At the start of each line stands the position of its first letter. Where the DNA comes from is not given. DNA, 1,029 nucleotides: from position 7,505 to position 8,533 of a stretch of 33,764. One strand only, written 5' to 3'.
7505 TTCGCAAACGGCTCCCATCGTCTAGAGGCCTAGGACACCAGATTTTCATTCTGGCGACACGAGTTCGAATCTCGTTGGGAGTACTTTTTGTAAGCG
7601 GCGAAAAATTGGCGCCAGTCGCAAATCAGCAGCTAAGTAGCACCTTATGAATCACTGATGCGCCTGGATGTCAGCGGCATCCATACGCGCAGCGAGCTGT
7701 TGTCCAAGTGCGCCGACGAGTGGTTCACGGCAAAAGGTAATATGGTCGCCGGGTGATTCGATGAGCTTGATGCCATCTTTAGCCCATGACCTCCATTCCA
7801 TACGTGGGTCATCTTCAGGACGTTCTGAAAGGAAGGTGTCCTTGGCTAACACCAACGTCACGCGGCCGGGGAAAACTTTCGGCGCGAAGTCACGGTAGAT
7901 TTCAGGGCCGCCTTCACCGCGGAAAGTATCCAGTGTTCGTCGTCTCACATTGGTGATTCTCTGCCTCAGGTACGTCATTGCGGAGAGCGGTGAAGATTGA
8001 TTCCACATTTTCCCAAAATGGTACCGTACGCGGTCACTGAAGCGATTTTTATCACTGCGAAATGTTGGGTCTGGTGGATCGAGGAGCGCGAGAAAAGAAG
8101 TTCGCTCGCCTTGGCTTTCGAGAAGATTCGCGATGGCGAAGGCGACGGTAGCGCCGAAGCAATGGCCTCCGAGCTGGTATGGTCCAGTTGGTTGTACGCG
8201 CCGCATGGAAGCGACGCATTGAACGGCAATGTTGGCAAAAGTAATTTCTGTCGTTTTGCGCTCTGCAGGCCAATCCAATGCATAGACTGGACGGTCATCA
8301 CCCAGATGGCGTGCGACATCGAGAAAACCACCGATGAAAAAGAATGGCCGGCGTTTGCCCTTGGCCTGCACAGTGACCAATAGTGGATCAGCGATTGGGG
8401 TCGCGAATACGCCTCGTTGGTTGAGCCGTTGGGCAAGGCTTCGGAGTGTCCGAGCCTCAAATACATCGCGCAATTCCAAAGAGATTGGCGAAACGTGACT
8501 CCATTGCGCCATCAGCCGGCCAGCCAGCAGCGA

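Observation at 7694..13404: Both thioesterase domains carry Cys instead of Ser at the nucleophile elbow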

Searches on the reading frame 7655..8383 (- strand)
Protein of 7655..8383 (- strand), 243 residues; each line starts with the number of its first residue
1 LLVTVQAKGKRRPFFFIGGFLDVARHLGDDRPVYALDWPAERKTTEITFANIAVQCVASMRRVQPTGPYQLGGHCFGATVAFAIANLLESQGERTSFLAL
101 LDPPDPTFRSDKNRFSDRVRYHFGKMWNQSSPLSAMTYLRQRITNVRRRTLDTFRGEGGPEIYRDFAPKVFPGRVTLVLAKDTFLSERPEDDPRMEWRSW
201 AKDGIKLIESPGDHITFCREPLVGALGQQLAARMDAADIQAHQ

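Call 11: find_homologous_proteins(query=window:7655-8383:-, max_evalue=0.001)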
Query seq(243 aa) (243 aa): 11 proteins with E <= 0.001 among 676 candidates.
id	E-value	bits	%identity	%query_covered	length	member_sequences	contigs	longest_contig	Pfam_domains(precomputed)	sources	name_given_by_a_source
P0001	5.2e-128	444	94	84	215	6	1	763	PF00975.27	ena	-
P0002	9.9e-79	282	67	74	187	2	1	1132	PF00975.27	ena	-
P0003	8.1e-19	86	30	91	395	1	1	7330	PF00550.32,PF00975.27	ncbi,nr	ncbi:MAG: amino acid adenylation domain protein [Proteobacteria bacterium]|nr:amino acid adenylation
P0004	5.8e-18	83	41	41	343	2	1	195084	PF00975.27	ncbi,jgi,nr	ncbi:MAG: hypothetical protein QOF89_2549 [Acidobacteriota bacterium]|jgi:thioesterase domain-contai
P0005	1.3e-15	75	32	98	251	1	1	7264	PF00975.27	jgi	jgi:thioesterase domain-containing protein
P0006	6.1e-14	70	36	51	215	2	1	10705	PF00550.32,PF00975.27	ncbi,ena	-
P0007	6.6e-13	67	27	83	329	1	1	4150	PF18563.7,PF00975.27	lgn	-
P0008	4.7e-12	64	28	97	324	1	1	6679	PF00561.27,PF00975.27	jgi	jgi:phthiocerol/phenolphthiocerol synthesis type-I polyketide synthase E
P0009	8.4e-11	60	26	97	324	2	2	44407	PF00561.27,PF00975.27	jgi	jgi:phthiocerol/phenolphthiocerol synthesis type-I polyketide synthase E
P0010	1.6e-10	59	26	83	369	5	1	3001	PF18563.7,PF00975.27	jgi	-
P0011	4.1e-6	44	39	34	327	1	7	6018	PF12697.14,PF00975.27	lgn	-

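Call 23: find_homologous_proteins(query=A1, max_evalue=0.00001)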
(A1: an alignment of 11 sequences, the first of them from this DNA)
Query A1 (11 sequences) (243 aa, profile of the alignment): 688 proteins with E <= 0.00001 among 8000 candidates; the best 120 are listed.
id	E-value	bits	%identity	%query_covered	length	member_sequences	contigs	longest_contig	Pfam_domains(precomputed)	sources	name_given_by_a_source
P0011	1.1e-101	359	39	34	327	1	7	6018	PF12697.14,PF00975.27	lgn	-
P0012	4.2e-90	321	31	94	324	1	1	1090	PF00975.27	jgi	jgi:thioesterase domain-containing protein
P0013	2.5e-82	295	32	34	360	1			PF12697.14,PF00561.27,PF00975.27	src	-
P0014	5.5e-82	294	33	34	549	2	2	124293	PF01522.27,PF12697.14,PF00561.27,PF00975.27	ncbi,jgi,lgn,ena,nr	ncbi:MAG TPA: alpha/beta fold hydrolase [Candidatus Limnocylindrales bacterium]|nr:alpha/beta fold h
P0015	2.1e-81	292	34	34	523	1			PF01522.27,PF12697.14,PF00975.27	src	-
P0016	5.1e-81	291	38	34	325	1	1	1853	PF12697.14,PF00561.27,PF00975.27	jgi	jgi:thioesterase domain-containing protein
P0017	1.4e-80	289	32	34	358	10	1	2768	PF12697.14,PF00561.27,PF00975.27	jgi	jgi:thioesterase domain-containing protein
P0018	1.5e-80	289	34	34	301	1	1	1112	PF12697.14,PF00975.27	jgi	-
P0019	1.6e-80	289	36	34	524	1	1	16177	PF01522.27,PF12697.14,PF00561.27,PF00975.27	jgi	jgi:thioesterase domain-containing protein/peptidoglycan/xylan/chitin deacetylase (PgdA/CDA1 family)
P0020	1.7e-80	289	27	98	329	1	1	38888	PF00975.27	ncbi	ncbi:MAG: thioesterase domain-containing protein [Thermoanaerobaculia bacterium]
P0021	2.5e-80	288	34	34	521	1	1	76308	PF01522.27,PF12697.14,PF00975.27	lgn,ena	-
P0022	4.2e-80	288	29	87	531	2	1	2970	PF01522.27,PF12697.14,PF00975.27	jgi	jgi:thioesterase domain-containing protein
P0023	8.8e-80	287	33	34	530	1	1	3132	PF01522.27,PF12697.14,PF00975.27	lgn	-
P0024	1.9e-79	286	36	34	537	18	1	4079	PF01522.27,PF12697.14,PF00975.27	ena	-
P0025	4.6e-79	284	32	34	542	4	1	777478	PF01522.27,PF12697.14,PF00561.27,PF00975.27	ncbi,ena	-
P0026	4.6e-79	284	36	34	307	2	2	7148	PF12697.14,PF00975.27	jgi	jgi:thioesterase domain-containing protein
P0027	5.5e-79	284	29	34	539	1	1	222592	PF01522.27,PF12697.14,PF00561.27,PF00975.27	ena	-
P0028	7.0e-79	284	33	42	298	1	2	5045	PF12697.14,PF00561.27,PF00975.27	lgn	-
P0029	1.1e-78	283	31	34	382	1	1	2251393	PF12697.14,PF00561.27,PF00975.27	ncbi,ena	-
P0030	1.2e-78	283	29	34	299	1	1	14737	PF12697.14,PF00561.27,PF00975.27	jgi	jgi:thioesterase domain-containing protein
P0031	1.5e-78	283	32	34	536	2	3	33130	PF01522.27,PF12697.14,PF00561.27,PF00975.27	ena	-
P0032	1.7e-78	282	34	34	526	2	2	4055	PF01522.27,PF12697.14,PF00975.27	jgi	jgi:thioesterase domain-containing protein/peptidoglycan/xylan/chitin deacetylase (PgdA/CDA1 family)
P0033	1.8e-78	282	35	34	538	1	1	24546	PF01522.27,PF12697.14,PF00561.27,PF00975.27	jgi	jgi:thioesterase domain-containing protein/peptidoglycan/xylan/chitin deacetylase (PgdA/CDA1 family)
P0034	2.2e-78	282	25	88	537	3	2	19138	PF01522.27,PF12697.14,PF00561.27,PF00975.27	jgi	jgi:thioesterase domain-containing protein/peptidoglycan/xylan/chitin deacetylase (PgdA/CDA1 family)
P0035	2.4e-78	282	27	88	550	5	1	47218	PF01522.27,PF12697.14,PF00975.27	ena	-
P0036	2.4e-78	282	34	34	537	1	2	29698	PF01522.27,PF12697.14,PF00561.27,PF00975.27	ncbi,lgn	-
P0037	2.7e-78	282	33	34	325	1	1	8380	PF12697.14,PF00975.27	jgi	jgi:thioesterase domain-containing protein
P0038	2.7e-78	282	25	88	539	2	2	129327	PF01522.27,PF12697.14,PF00561.27,PF00975.27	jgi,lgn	-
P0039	2.9e-78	282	30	42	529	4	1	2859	PF01522.27,PF12697.14,PF00561.27,PF00975.27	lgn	-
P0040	3.4e-78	281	31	34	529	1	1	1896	PF01522.27,PF12697.14,PF00975.27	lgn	-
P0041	3.5e-78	281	33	34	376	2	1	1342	PF12697.14,PF00561.27,PF00975.27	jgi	-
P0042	3.6e-78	281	35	34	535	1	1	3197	PF01522.27,PF12697.14,PF00975.27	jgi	jgi:thioesterase domain-containing protein/peptidoglycan/xylan/chitin deacetylase (PgdA/CDA1 family)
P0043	4.7e-78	281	36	34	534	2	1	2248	PF01522.27,PF12697.14,PF00975.27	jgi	jgi:thioesterase domain-containing protein/peptidoglycan/xylan/chitin deacetylase (PgdA/CDA1 family)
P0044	5.0e-78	281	30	42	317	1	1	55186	PF12697.14,PF00975.27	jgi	jgi:thioesterase domain-containing protein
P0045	5.6e-78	281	36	34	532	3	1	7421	PF01522.27,PF00975.27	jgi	jgi:thioesterase domain-containing protein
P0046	5.6e-78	281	38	34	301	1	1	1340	PF12697.14,PF00975.27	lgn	-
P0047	7.8e-78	280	34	34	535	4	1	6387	PF01522.27,PF12697.14,PF00975.27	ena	-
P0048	7.8e-78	280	34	34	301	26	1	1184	PF12697.14,PF00975.27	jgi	jgi:thioesterase domain-containing protein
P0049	8.2e-78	280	36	34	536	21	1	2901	PF01522.27,PF00975.27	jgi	-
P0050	8.4e-78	280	32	42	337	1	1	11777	PF12697.14,PF00975.27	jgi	jgi:thioesterase domain-containing protein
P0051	8.7e-78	280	25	88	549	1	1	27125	PF01522.27,PF12697.14,PF00975.27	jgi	-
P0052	9.9e-78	280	35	34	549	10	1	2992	PF01522.27,PF00975.27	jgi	-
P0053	1.1e-77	280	37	42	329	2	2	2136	PF12697.14,PF00975.27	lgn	-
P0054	1.1e-77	280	32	34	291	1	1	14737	PF12697.14,PF00975.27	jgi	jgi:thioesterase domain-containing protein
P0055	1.2e-77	280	28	42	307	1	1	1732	PF12697.14,PF00975.27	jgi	jgi:thioesterase domain-containing protein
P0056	1.4e-77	279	25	88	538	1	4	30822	PF01522.27,PF12697.14,PF00975.27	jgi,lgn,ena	jgi:thioesterase domain-containing protein/peptidoglycan/xylan/chitin deacetylase (PgdA/CDA1 family)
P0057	1.5e-77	279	25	88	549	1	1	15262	PF01522.27,PF12697.14,PF00975.27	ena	-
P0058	1.6e-77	279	32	34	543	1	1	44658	PF01522.27,PF12697.14,PF00561.27,PF00975.27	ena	-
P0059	1.6e-77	279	35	34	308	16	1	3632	PF12697.14,PF00561.27,PF00975.27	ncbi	-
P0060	1.8e-77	279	38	34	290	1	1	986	PF12697.14,PF00975.27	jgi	-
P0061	1.9e-77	279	29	42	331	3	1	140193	PF12697.14,PF00975.27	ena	-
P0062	1.9e-77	279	34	34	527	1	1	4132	PF01522.27,PF12697.14,PF00561.27,PF00975.27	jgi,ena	-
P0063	1.9e-77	279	34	34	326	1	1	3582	PF12697.14,PF00975.27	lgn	-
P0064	1.9e-77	279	32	42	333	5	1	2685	PF12697.14,PF00561.27,PF00975.27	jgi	jgi:thioesterase domain-containing protein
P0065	2.2e-77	279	32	42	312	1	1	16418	PF12697.14,PF00561.27,PF00975.27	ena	-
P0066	2.3e-77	279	36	34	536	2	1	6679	PF01522.27,PF12697.14,PF00561.27,PF00975.27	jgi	jgi:thioesterase domain-containing protein/peptidoglycan/xylan/chitin deacetylase (PgdA/CDA1 family)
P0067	2.3e-77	279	35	34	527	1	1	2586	PF01522.27,PF12697.14,PF00975.27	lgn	-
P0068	2.5e-77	279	33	34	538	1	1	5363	PF01522.27,PF12697.14,PF00975.27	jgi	jgi:thioesterase domain-containing protein/peptidoglycan/xylan/chitin deacetylase (PgdA/CDA1 family)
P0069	3.5e-77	278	36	34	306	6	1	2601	PF12697.14,PF00561.27,PF00975.27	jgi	jgi:thioesterase domain-containing protein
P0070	3.5e-77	278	39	34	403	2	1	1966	PF12697.14,PF00975.27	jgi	jgi:thioesterase domain-containing protein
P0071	3.6e-77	278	31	34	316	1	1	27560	PF12697.14,PF00561.27,PF00975.27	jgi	jgi:thioesterase domain-containing protein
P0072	3.8e-77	278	35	34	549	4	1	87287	PF01522.27,PF00975.27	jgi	jgi:thioesterase domain-containing protein/peptidoglycan/xylan/chitin deacetylase (PgdA/CDA1 family)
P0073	3.9e-77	278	34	34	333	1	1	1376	PF12697.14,PF00975.27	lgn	-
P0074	3.9e-77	278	28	42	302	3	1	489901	PF12697.14,PF00561.27,PF00975.27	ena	-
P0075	4.0e-77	278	27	42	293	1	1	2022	PF12697.14,PF00561.27,PF00975.27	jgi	jgi:thioesterase domain-containing protein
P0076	4.3e-77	278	38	34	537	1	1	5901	PF01522.27,PF12697.14,PF00975.27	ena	-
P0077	4.6e-77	278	29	34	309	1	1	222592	PF12697.14,PF00561.27,PF00975.27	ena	-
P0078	5.2e-77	278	35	34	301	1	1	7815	PF12697.14,PF00975.27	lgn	-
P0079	5.4e-77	277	31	34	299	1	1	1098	PF12697.14,PF00975.27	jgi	jgi:thioesterase domain-containing protein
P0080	5.5e-77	277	34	35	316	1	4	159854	PF12697.14,PF00561.27,PF00975.27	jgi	jgi:thioesterase domain-containing protein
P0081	6.5e-77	277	27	42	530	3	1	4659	PF01522.27,PF12697.14,PF00975.27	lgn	-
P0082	6.8e-77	277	34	34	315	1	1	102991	PF12697.14,PF00561.27,PF00975.27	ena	-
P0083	8.2e-77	277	38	29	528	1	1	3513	PF01522.27,PF12697.14,PF00975.27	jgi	jgi:thioesterase domain-containing protein/peptidoglycan/xylan/chitin deacetylase (PgdA/CDA1 family)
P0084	8.9e-77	277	34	34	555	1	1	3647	PF01522.27,PF12697.14,PF00561.27,PF00975.27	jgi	jgi:thioesterase domain-containing protein/peptidoglycan/xylan/chitin deacetylase (PgdA/CDA1 family)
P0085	9.0e-77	277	33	34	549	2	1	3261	PF01522.27,PF12697.14,PF00561.27,PF00975.27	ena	-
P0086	1.1e-76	277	34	34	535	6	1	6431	PF01522.27,PF12697.14,PF00975.27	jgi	-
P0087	1.2e-76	276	36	34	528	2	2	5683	PF01522.27,PF12697.14,PF00975.27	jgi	jgi:thioesterase domain-containing protein/peptidoglycan/xylan/chitin deacetylase (PgdA/CDA1 family)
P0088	1.2e-76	276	30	34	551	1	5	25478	PF01522.27,PF00975.27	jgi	jgi:thioesterase domain-containing protein/peptidoglycan/xylan/chitin deacetylase (PgdA/CDA1 family)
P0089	1.3e-76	276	35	34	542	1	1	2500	PF01522.27,PF12697.14,PF00975.27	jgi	-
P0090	1.3e-76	276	35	34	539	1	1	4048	PF01522.27,PF12697.14,PF00975.27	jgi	-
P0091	1.4e-76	276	33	34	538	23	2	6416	PF01522.27,PF12697.14,PF00561.27,PF00975.27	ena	-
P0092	1.6e-76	276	35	34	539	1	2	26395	PF01522.27,PF12697.14,PF00975.27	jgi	jgi:thioesterase domain-containing protein/peptidoglycan/xylan/chitin deacetylase (PgdA/CDA1 family)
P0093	1.8e-76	276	34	34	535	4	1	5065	PF01522.27,PF12697.14,PF00975.27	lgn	-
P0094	2.0e-76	276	35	34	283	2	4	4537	PF12697.14,PF00975.27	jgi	jgi:thioesterase domain-containing protein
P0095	2.3e-76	275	34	34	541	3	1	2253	PF01522.27,PF12697.14,PF00975.27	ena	-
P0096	2.4e-76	275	35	34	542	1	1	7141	PF01522.27,PF12697.14,PF00975.27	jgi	jgi:thioesterase domain-containing protein/peptidoglycan/xylan/chitin deacetylase (PgdA/CDA1 family)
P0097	2.9e-76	275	33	34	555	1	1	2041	PF01522.27,PF00975.27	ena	-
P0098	2.9e-76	275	31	34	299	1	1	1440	PF12697.14,PF00561.27,PF00975.27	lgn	-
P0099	2.9e-76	275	35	34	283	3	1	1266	PF12697.14,PF00975.27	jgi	jgi:thioesterase domain-containing protein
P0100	3.0e-76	275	35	34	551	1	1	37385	PF01522.27,PF12697.14,PF00975.27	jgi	jgi:thioesterase domain-containing protein/peptidoglycan/xylan/chitin deacetylase (PgdA/CDA1 family)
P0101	3.3e-76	275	37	42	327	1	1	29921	PF12697.14,PF00561.27,PF00975.27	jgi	jgi:thioesterase domain-containing protein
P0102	3.4e-76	275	29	88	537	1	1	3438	PF01522.27,PF00975.27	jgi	jgi:thioesterase domain-containing protein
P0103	3.4e-76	275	34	42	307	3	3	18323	PF12697.14,PF00975.27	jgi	jgi:thioesterase domain-containing protein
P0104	3.5e-76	275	35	34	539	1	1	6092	PF01522.27,PF12697.14,PF00975.27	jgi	jgi:thioesterase domain-containing protein/peptidoglycan/xylan/chitin deacetylase (PgdA/CDA1 family)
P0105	3.6e-76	275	30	42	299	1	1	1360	PF12697.14,PF00561.27,PF00975.27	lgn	-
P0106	3.7e-76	275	32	34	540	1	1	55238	PF01522.27,PF12697.14,PF00975.27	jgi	-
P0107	4.0e-76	275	34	34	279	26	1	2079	PF12697.14,PF00561.27,PF00975.27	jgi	-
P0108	4.1e-76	275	32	34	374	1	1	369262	PF12697.14,PF00561.27,PF00975.27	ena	-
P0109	4.4e-76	274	36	34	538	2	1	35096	PF01522.27,PF12697.14,PF00975.27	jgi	-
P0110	4.5e-76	274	35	34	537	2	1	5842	PF01522.27,PF12697.14,PF00561.27,PF00975.27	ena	-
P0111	4.6e-76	274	29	42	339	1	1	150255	PF12697.14,PF00561.27,PF00975.27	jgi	jgi:thioesterase domain-containing protein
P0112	4.9e-76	274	31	34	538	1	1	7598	PF01522.27,PF00975.27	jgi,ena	-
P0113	5.4e-76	274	36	34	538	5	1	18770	PF01522.27,PF12697.14,PF00975.27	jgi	jgi:thioesterase domain-containing protein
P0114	5.9e-76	274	35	34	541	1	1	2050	PF01522.27,PF12697.14,PF00975.27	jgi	-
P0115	5.9e-76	274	34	34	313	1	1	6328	PF12697.14,PF00975.27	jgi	jgi:thioesterase domain-containing protein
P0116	6.0e-76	274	34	34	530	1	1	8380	PF01522.27,PF12697.14,PF00561.27,PF00975.27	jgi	jgi:thioesterase domain-containing protein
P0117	6.0e-76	274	38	34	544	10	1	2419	PF01522.27,PF12697.14,PF00975.27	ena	-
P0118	6.1e-76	274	32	42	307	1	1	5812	PF12697.14,PF00561.27,PF00975.27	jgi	jgi:thioesterase domain-containing protein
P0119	6.4e-76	274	31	34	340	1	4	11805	PF12697.14,PF00975.27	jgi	jgi:thioesterase domain-containing protein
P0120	7.7e-76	274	33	34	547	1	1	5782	PF01522.27,PF12697.14,PF00975.27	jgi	jgi:thioesterase domain-containing protein/peptidoglycan/xylan/chitin deacetylase (PgdA/CDA1 family)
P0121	8.1e-76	274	35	34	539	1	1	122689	PF01522.27,PF12697.14,PF00561.27,PF00975.27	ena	-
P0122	8.3e-76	274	34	34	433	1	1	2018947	PF12697.14,PF00975.27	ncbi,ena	-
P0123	8.3e-76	274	49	18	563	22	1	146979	PF01522.27,PF00975.27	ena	-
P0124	9.3e-76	273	31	34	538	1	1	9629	PF01522.27,PF12697.14,PF00561.27,PF00975.27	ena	-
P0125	9.4e-76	273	33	42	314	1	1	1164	PF12697.14,PF00561.27,PF00975.27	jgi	jgi:thioesterase domain-containing protein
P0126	9.8e-76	273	32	34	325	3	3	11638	PF12697.14,PF00561.27,PF00975.27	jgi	-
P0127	1.1e-75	273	39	34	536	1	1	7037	PF01522.27,PF12697.14,PF00561.27,PF00975.27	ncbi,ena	-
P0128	1.1e-75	273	33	34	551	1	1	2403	PF01522.27,PF00975.27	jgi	jgi:thioesterase domain-containing protein/peptidoglycan/xylan/chitin deacetylase (PgdA/CDA1 family)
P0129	1.1e-75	273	38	42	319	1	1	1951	PF12697.14,PF00975.27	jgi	jgi:thioesterase domain-containing protein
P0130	1.3e-75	273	34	34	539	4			PF01522.27,PF12697.14,PF00975.27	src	-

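Call 24: search_protein_representatives(alignment_id=A2)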
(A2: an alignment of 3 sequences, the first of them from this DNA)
Query: 3 sequences, 245 profile positions. Proteins with E-value up to 0.001 (for the whole library): 32652; up to 1e-10: 16187; up to 1e-30: 119. The best 150 are listed.
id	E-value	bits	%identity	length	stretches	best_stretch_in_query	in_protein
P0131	5.5e-139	477.8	-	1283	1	1-242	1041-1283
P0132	4.3e-84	298.1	-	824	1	1-236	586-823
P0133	2.9e-83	295.3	-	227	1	21-239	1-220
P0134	7.2e-64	231.8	-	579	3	2-241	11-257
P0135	3.2e-62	226.5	-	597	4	2-153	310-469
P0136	3.6e-58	213.2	-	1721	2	2-240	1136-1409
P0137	7.7e-58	212.1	-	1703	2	2-242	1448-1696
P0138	8.6e-58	211.9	-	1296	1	1-237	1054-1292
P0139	2.7e-57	210.3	-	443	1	4-238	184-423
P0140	7.1e-56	205.6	-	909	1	2-241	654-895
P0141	5.7e-54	199.4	-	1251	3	2-237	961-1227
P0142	1.1e-53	198.5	-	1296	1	2-236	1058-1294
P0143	2.3e-53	197.4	-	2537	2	2-244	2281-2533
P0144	7.1e-52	192.5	-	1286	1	2-241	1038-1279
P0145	3.5e-50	187.0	-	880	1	3-236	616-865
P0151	1.1e-47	178.8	-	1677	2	3-229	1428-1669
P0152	1.8e-47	178.1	-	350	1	7-234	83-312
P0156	2.6e-44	167.8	-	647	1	3-236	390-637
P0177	2.2e-36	141.8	-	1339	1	2-244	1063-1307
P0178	2.2e-36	141.8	-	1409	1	3-237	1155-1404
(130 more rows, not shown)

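Call 37: list_cluster_members(proteins=[P0131, P0132, P0138, P0140, P0142, P0144, P0139, P0152, P0151, P0178])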
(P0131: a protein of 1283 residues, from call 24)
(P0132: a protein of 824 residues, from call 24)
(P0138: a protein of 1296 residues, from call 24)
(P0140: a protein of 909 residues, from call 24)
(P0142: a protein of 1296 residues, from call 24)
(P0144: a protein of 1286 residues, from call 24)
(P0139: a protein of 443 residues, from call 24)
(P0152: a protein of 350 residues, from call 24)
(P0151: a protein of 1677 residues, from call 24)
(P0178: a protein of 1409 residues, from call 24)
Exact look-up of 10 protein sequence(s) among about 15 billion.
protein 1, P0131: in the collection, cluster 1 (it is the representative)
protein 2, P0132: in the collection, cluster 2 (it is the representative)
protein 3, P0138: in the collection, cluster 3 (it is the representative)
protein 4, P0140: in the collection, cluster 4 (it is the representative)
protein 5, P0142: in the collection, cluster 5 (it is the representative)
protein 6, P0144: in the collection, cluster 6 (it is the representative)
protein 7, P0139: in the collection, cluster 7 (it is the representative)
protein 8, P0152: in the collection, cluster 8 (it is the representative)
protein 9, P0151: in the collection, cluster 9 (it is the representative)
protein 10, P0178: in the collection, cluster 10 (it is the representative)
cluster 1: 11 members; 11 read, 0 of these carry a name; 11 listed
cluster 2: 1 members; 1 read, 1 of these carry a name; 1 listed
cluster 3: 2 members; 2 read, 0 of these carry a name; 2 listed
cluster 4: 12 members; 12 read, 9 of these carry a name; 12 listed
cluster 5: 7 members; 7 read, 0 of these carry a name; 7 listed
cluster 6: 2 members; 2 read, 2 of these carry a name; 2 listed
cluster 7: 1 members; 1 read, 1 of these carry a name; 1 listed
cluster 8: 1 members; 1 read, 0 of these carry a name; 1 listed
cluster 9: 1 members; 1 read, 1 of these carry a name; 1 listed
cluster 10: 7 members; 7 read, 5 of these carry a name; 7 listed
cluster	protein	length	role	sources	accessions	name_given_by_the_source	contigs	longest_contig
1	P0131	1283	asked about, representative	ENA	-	-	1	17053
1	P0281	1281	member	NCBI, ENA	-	-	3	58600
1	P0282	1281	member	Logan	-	-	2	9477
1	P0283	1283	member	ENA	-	-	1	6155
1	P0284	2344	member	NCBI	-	-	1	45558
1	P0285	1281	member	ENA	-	-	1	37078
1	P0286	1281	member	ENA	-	-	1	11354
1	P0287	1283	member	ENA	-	-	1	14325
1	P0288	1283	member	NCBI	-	-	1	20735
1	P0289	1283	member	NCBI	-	-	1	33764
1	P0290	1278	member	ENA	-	-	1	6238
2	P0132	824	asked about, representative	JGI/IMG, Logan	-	thioesterase domain-containing protein/acyl carrier protein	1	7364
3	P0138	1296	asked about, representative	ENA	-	-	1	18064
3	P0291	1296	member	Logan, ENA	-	-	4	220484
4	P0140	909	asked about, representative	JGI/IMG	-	amino acid adenylation domain-containing protein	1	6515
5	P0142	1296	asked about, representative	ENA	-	-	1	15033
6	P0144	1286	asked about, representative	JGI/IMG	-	amino acid adenylation domain-containing protein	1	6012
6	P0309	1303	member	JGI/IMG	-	amino acid adenylation domain-containing protein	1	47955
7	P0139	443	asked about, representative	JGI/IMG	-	thioesterase domain-containing protein/acyl carrier protein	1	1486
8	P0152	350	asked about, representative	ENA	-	-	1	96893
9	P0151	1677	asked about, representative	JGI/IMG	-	acyl-CoA synthetase (AMP-forming)/AMP-acid ligase II/thioesterase domain-containing ...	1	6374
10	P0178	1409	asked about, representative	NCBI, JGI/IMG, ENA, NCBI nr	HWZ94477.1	MAG TPA: SDR family NAD(P)-dependent oxidoreductase [Opitutaceae bacterium] | SDR family NAD(P)-dependent oxidoreductase [Opitutaceae bacterium]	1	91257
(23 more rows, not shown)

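Call 38: find_encoding_contigs(protein=P0281, flank=10000, max_places=3)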
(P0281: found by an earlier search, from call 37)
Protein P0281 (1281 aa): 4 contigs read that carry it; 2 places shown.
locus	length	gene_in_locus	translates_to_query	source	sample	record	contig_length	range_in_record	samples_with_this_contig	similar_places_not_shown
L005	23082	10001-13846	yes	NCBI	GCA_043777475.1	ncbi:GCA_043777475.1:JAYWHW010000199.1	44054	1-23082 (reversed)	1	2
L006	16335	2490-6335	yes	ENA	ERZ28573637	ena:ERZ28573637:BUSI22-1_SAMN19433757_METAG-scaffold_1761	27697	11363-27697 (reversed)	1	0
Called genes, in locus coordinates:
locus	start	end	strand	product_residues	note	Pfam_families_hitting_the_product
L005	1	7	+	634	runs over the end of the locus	PF00501:AMP-binding, PF13193:AMP-binding_C, PF00550:PP-binding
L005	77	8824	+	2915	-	PF00109:ketoacyl-synt, PF02801:Ketoacyl-synt_C, PF16197:KAsynt_C_assoc, PF22336:RhiE-like_linker, PF22621:CurL-like_PKS_C, PF00698:Acyl_transf_1, PF00550:PP-binding, PF00202:Aminotran_3, +5 more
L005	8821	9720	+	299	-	PF13621:Cupin_8, PF02373:JmjC (faint)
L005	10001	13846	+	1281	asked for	PF00668:Condensation, PF00501:AMP-binding, PF13193:AMP-binding_C, PF00550:PP-binding, PF00975:Thioesterase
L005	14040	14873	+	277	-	PF16697:Yop-YscD_cpl, PF00498:FHA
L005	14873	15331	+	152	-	-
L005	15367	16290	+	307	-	-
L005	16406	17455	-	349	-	PF00022:Actin (faint), PF06723:MreB_Mbl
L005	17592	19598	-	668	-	-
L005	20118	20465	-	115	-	-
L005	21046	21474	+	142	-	PF00293:NUDIX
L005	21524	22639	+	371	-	PF13439:Glyco_transf_4, PF13579:Glyco_trans_4_4, PF20706:GT4-conflict, PF00534:Glycos_transf_1, PF13692:Glyco_trans_1_4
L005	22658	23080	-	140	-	?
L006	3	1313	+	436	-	?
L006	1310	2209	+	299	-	PF13621:Cupin_8, PF02373:JmjC (faint)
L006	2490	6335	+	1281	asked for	PF00668:Condensation, PF00501:AMP-binding, PF13193:AMP-binding_C, PF00550:PP-binding, PF00975:Thioesterase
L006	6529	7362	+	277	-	PF16697:Yop-YscD_cpl, PF00498:FHA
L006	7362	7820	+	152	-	-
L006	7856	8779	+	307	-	-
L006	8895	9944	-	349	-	PF00022:Actin (faint), PF06723:MreB_Mbl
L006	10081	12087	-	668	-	-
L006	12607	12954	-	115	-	-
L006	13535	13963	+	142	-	PF00293:NUDIX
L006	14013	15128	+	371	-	PF13439:Glyco_transf_4, PF13579:Glyco_trans_4_4, PF20706:GT4-conflict, PF00534:Glycos_transf_1, PF13692:Glyco_trans_1_4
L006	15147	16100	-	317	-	-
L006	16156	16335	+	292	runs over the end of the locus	PF00535:Glycos_transf_2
